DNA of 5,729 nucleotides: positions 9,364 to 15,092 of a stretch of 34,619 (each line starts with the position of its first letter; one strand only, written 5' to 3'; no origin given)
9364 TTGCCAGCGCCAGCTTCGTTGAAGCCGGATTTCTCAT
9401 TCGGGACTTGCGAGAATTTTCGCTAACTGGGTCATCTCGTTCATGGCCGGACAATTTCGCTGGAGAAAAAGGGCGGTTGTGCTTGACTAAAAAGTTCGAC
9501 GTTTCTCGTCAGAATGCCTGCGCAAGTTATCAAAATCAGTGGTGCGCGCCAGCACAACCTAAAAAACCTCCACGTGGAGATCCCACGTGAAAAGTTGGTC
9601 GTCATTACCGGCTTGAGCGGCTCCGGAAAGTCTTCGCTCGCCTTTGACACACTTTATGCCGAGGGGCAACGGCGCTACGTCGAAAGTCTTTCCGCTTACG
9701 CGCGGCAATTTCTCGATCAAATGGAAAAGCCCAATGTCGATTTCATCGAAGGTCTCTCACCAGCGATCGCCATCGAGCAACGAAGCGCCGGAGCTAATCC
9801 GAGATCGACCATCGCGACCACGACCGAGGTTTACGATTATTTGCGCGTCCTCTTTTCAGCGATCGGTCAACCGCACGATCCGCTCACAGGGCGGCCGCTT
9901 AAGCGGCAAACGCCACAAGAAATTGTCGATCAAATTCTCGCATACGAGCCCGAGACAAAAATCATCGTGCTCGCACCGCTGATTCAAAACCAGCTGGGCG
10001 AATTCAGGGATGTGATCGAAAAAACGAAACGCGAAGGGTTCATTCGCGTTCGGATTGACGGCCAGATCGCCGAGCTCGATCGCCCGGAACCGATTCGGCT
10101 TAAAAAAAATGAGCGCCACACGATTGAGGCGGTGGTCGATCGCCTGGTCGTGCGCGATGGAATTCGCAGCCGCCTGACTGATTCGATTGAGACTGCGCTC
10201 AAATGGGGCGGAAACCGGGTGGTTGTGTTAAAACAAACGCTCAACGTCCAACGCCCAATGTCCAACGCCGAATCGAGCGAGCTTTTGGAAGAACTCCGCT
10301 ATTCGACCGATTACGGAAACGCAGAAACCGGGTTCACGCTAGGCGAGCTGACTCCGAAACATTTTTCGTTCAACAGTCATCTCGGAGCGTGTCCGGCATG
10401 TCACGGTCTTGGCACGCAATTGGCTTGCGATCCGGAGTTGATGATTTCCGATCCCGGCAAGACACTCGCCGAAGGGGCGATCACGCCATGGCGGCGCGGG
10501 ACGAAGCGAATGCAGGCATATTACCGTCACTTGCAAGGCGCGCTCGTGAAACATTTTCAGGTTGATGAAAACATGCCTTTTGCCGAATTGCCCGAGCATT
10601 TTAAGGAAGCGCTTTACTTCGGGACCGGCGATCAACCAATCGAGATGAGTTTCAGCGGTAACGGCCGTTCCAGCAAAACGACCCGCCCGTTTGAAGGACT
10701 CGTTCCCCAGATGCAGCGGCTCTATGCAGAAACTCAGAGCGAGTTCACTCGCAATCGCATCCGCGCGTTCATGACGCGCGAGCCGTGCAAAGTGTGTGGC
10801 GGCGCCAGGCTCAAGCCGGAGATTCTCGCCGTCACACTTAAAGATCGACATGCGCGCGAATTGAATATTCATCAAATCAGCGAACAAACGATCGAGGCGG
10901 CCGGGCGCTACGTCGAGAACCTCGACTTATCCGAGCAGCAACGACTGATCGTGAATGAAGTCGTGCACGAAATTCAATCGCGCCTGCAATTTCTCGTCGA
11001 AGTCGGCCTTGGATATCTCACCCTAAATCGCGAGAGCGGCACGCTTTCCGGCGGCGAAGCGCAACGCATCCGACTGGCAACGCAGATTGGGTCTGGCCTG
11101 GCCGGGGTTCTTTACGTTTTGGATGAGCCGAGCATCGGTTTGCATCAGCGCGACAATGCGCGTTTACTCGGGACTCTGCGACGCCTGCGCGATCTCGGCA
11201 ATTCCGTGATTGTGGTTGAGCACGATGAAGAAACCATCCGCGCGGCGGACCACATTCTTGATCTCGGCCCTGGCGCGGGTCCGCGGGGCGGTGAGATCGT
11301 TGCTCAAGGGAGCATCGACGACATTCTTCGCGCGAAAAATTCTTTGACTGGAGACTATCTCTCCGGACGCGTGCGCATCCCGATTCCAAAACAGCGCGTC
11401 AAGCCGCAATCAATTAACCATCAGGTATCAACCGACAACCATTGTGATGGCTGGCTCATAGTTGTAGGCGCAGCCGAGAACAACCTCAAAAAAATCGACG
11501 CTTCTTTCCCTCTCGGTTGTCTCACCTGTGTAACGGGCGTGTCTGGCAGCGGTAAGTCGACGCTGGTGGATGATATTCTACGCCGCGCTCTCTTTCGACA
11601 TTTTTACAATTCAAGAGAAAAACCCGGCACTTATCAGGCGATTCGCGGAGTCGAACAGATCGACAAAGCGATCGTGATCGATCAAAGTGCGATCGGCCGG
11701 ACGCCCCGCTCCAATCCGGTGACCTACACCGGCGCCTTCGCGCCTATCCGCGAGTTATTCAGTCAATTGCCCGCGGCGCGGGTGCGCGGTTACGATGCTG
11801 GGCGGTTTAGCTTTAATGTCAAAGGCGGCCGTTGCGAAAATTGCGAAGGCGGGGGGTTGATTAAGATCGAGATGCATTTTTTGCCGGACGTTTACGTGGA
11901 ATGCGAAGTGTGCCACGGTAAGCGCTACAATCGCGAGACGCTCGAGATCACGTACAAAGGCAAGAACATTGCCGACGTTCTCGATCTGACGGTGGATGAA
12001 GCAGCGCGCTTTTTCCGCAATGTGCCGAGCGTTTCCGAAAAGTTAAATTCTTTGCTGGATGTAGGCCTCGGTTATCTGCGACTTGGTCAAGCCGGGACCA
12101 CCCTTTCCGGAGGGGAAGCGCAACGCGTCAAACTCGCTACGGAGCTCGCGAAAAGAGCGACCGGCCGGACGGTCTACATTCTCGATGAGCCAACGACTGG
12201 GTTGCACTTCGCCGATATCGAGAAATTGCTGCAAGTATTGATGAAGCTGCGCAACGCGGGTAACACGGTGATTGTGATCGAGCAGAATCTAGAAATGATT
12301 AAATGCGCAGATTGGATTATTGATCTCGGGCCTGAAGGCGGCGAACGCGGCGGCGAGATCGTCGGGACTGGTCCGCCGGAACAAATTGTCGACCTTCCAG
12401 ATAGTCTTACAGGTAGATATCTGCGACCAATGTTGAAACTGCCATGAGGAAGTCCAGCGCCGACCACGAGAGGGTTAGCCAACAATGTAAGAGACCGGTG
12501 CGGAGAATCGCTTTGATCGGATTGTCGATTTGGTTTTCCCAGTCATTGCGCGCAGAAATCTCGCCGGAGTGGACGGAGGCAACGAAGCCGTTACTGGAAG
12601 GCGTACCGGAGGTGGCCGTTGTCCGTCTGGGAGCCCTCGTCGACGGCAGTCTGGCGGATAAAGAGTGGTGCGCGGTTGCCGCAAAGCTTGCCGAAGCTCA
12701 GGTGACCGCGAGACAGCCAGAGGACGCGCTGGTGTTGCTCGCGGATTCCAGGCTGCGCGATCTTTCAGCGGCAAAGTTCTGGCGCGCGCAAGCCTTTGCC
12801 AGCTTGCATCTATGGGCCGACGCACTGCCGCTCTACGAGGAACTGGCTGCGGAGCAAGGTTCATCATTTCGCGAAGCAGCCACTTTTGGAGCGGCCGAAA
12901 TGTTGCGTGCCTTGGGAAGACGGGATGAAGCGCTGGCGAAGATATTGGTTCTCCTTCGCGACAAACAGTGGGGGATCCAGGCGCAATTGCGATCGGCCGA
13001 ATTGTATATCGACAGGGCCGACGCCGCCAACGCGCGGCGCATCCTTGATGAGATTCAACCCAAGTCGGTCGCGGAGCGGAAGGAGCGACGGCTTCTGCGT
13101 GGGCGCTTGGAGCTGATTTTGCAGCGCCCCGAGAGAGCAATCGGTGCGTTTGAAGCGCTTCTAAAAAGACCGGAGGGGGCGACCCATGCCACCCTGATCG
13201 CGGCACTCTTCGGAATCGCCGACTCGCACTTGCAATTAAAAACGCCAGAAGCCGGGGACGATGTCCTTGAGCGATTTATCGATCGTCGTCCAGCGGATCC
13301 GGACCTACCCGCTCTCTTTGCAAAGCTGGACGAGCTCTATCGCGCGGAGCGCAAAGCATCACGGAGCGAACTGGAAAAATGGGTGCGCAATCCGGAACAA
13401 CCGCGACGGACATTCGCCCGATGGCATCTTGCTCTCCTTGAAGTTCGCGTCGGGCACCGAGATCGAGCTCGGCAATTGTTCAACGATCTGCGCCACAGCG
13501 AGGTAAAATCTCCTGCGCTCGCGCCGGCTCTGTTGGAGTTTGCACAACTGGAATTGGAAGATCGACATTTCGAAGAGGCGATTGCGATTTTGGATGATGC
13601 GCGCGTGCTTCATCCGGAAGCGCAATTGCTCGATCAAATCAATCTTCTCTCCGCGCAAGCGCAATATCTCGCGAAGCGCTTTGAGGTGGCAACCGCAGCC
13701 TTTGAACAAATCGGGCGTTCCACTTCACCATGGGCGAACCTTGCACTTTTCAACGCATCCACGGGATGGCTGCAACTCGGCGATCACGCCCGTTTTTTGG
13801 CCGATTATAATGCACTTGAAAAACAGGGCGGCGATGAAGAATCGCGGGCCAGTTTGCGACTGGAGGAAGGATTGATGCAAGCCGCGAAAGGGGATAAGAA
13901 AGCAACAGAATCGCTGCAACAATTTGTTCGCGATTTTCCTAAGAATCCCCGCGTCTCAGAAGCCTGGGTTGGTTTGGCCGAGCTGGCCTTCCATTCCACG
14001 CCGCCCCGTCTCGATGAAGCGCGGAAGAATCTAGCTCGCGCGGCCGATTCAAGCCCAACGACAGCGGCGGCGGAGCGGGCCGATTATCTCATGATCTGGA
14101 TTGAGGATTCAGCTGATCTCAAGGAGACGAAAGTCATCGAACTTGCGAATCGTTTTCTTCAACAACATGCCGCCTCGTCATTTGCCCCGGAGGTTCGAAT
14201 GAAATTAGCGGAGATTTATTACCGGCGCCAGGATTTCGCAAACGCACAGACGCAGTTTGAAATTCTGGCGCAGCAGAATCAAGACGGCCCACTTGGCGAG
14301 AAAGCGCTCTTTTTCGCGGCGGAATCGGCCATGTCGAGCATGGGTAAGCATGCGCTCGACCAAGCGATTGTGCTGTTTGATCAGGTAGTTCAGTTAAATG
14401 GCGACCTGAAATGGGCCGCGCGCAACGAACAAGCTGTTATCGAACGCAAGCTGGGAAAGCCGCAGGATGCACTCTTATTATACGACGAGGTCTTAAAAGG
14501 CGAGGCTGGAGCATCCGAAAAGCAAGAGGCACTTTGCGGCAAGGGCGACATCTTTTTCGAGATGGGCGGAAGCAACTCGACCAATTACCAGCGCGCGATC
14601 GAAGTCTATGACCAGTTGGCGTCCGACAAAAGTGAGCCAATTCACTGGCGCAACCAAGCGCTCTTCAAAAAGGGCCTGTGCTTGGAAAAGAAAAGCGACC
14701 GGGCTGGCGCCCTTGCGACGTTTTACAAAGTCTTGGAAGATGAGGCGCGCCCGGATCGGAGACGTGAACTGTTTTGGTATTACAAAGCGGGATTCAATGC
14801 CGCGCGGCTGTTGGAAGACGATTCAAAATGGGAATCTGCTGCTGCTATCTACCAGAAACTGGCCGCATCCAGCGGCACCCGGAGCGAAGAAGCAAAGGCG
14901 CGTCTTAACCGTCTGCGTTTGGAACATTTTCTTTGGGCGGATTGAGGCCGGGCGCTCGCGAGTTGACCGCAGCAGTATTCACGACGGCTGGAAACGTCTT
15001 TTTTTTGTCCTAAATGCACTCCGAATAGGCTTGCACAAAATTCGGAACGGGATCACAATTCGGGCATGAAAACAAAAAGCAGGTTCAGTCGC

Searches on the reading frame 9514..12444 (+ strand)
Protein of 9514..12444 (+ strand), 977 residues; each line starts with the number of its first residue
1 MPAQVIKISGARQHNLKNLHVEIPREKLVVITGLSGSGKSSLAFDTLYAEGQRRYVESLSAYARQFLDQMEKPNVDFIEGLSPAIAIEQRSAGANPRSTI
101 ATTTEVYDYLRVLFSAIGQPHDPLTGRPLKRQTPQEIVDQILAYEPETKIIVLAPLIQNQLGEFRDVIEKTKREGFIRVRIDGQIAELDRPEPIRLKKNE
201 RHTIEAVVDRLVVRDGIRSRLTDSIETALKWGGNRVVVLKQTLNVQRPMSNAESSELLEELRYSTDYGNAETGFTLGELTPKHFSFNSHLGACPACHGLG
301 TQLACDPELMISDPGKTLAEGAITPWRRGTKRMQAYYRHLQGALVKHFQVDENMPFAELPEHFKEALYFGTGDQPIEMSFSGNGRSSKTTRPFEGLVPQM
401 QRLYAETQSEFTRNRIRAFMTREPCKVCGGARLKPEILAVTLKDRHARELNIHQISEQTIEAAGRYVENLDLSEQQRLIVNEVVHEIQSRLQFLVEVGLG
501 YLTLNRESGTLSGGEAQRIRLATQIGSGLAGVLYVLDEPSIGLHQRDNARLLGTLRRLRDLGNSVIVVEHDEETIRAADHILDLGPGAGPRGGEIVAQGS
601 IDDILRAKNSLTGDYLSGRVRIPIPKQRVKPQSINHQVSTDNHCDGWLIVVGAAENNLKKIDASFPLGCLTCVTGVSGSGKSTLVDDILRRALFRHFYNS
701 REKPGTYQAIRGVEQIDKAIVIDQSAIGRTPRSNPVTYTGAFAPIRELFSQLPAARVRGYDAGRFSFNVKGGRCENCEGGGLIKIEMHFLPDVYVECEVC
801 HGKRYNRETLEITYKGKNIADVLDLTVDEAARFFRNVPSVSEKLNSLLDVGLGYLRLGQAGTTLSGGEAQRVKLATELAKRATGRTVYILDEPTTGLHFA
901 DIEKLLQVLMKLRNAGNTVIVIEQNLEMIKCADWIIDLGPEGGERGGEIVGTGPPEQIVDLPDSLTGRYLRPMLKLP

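Call 10: search_protein_families(library=pfam, proteins=[window:9514-12444:+], max_evalue=0.001)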
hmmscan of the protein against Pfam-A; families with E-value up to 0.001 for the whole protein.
window:9514-12444:+ (977 aa): 14 families
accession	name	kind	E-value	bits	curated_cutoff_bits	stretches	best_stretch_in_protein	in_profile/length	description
PF17760.6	UvrA_inter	-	6.4e-35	119.8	23.3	1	132-240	1-107/109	UvrA interaction domain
PF17755.6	UvrA_DNA-bind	-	1.4e-29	103.1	23.2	1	306-417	1-109/110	UvrA DNA-binding domain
PF00005.33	ABC_tran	-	4.5e-19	69.8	25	1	845-895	90-137/137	ABC transporter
PF02463.25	SMC_N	-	9.9e-12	45.2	40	0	863-936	136-209/220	RecF/RecN/SMC N terminal domain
PF13191.12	AAA_16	-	3.2e-09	37.9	32.6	0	22-83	20-75/167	AAA ATPase domain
PF13304.12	AAA_21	-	4.2e-09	37.3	27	1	870-921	243-295/304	AAA domain, putative AbiEii toxin, Type IV TA system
PF13555.12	AAA_29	-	1.8e-08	34.4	27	0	670-688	24-42/61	P-loop containing region of AAA domain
PF13476.12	AAA_23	-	7.2e-07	30.5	27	0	6-42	2-35/201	AAA domain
PF03193.22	RsgA_GTPase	-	7.7e-07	29.5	30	0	4-43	85-123/174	RsgA GTPase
PF20703.3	nSTAND1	-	3e-06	27.5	27.1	0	12-52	19-59/379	Novel STAND NTPase 1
PF13401.12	AAA_22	-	7.1e-06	26.8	27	0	26-141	5-75/130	AAA domain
PF13238.12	AAA_18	-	0.00011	23.1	29.4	0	672-697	2-25/128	AAA domain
PF13671.12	AAA_33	-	0.00014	22.6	27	0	671-691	2-22/143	AAA domain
PF01583.26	APS_kinase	-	0.00085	19.8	21.1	0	28-45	4-21/152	Adenylylsulphate kinase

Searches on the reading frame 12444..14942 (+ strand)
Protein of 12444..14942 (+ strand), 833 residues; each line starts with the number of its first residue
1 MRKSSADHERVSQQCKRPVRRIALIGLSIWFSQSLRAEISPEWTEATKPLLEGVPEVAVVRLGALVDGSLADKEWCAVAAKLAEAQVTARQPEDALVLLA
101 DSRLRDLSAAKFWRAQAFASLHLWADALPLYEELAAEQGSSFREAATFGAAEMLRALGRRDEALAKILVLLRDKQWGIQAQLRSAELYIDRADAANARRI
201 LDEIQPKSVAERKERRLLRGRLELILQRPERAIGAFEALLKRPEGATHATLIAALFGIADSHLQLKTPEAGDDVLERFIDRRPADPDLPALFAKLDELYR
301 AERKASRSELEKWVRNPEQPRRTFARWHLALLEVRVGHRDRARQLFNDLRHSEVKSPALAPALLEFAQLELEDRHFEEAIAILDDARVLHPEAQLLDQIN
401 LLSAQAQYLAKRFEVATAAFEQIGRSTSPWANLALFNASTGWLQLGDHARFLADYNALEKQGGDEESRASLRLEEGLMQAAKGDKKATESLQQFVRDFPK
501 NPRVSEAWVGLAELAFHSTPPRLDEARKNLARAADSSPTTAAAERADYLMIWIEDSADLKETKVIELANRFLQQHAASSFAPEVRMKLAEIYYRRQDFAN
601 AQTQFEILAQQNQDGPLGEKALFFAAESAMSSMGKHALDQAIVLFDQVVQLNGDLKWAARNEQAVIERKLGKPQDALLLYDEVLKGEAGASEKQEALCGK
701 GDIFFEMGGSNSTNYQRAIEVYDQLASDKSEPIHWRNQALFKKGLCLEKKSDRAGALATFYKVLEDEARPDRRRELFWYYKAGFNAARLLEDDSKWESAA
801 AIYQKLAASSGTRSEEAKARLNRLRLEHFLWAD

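Call 10: search_protein_families(library=pfam, proteins=[window:12444-14942:+], max_evalue=0.001)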
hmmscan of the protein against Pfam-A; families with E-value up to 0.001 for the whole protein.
window:12444-14942:+ (833 aa): 8 families
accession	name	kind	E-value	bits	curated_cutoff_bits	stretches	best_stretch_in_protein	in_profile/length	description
PF13432.12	TPR_16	-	1.2e-16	61.3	32.7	0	487-538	16-62/65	Tetratricopeptide repeat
PF13174.12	TPR_6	-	1e-11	45.1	26.3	0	738-765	1-28/33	Tetratricopeptide repeat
PF13428.12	TPR_14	-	4.6e-07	30.3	23.5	0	362-394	3-35/44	Tetratricopeptide repeat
PF13525.12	YfiO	-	9.2e-06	26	25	0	364-421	9-66/203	Outer membrane lipoprotein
PF25062.1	ARM_TT21_N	-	2.3e-05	24.7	40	0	480-610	74-196/222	Tetratricopeptide repeat protein 21 N-terminal ARM repeat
PF07719.23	TPR_2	-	5.1e-05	23.5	27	0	583-610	2-29/34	Tetratricopeptide repeat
PF00515.34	TPR_1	-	0.00012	22.2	27.8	0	659-685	3-29/34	Tetratricopeptide repeat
PF13176.12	TPR_7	-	0.00032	21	27.9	0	785-810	4-29/36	Tetratricopeptide repeat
